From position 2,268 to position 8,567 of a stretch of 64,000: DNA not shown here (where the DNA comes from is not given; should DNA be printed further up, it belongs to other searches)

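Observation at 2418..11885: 3155-aa giant protein built from about 10 collagen-like GxxGxxG / EYIY repeat modules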

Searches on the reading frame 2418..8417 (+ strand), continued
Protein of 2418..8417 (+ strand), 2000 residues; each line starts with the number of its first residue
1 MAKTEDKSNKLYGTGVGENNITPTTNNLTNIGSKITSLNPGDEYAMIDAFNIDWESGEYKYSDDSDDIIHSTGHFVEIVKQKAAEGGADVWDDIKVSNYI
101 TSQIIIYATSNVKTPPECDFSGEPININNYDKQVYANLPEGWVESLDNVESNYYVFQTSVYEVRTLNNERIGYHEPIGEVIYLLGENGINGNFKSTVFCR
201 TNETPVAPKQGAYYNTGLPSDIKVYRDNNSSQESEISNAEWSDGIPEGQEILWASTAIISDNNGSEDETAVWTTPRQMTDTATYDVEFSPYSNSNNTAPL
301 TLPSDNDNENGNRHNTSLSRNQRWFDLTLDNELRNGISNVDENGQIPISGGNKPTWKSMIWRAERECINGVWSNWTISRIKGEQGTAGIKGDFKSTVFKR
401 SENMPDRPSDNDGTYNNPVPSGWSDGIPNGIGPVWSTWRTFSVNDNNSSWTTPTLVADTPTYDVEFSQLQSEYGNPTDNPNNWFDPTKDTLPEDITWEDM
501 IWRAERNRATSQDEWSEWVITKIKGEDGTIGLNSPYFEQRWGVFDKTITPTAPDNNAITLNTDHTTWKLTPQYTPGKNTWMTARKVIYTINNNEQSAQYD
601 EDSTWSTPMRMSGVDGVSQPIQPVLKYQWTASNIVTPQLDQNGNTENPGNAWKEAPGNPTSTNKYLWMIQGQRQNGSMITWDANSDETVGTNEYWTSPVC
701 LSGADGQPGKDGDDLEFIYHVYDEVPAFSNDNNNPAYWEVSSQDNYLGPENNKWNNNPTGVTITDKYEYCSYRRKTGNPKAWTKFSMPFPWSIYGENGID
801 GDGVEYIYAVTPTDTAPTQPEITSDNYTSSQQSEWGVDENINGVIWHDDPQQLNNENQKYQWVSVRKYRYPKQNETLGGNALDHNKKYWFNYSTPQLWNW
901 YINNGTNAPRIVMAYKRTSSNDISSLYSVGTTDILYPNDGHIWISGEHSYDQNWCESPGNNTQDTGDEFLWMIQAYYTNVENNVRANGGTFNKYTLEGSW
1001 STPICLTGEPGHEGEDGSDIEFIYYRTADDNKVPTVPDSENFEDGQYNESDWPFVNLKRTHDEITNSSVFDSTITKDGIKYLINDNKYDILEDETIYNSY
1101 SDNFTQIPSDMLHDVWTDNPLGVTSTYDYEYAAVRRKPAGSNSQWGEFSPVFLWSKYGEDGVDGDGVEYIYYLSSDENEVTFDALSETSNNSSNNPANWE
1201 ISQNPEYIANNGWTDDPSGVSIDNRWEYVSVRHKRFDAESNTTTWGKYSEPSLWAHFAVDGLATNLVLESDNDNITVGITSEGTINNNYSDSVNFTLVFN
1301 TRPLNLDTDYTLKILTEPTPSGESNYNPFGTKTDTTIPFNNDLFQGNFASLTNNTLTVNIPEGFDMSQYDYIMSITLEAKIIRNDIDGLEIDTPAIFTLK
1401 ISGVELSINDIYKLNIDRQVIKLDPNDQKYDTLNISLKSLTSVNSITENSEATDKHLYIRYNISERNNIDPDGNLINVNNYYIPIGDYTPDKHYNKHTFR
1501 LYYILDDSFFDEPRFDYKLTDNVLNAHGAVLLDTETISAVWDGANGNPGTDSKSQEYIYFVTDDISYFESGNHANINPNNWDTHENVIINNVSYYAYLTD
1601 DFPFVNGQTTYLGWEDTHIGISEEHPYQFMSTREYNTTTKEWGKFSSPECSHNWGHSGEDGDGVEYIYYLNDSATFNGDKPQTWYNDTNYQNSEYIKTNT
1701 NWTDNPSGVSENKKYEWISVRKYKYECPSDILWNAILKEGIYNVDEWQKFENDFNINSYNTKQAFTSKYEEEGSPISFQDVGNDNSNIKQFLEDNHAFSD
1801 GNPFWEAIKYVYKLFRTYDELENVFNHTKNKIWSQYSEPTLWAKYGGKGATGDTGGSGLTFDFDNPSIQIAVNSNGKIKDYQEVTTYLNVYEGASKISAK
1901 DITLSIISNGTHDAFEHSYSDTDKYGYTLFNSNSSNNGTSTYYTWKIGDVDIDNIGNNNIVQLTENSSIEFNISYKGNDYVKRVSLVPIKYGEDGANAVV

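Call 72: get_annotated_region(hit=H1, flank=9000)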
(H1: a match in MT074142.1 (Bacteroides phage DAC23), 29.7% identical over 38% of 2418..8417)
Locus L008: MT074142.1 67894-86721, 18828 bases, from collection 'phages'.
description: Bacteroides phage DAC23, complete genome.
organism: Bacteroides phage DAC23 (NCBI taxid 2710501)
taxonomy: Viruses; Duplodnaviria; Heunggongvirae; Uroviricota; Caudoviricetes
host: Bacteroides thetaiotaomicron VPI-5490; source: primary sewage effluent collected as it entered a drainage canal; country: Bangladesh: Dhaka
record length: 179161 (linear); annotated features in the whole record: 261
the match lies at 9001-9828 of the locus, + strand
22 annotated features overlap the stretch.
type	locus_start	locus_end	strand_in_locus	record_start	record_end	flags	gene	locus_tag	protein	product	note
CDS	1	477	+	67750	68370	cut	-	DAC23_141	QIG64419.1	hypothetical protein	-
CDS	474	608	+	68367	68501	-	-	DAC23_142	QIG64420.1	hypothetical protein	-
CDS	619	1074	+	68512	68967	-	-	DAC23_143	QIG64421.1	hypothetical protein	-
CDS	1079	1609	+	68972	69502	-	-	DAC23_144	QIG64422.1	hypothetical protein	-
CDS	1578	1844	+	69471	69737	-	-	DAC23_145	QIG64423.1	hypothetical protein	-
CDS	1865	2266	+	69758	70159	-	-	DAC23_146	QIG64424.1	hypothetical protein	-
CDS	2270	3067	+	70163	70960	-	-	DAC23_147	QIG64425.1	hypothetical protein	-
CDS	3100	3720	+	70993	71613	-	-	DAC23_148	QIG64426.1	hypothetical protein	-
CDS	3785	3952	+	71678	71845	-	-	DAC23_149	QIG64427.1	hypothetical protein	-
CDS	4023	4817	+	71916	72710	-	-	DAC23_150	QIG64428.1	hypothetical protein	-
tRNA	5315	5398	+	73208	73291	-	-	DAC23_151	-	tRNA-Gln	-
tRNA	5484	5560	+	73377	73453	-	-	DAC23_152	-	tRNA-Met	-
tRNA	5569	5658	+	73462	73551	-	-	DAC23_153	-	tRNA-Leu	-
CDS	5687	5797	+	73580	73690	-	-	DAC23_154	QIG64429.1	hypothetical protein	-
CDS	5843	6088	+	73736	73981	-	-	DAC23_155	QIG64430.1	hypothetical protein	-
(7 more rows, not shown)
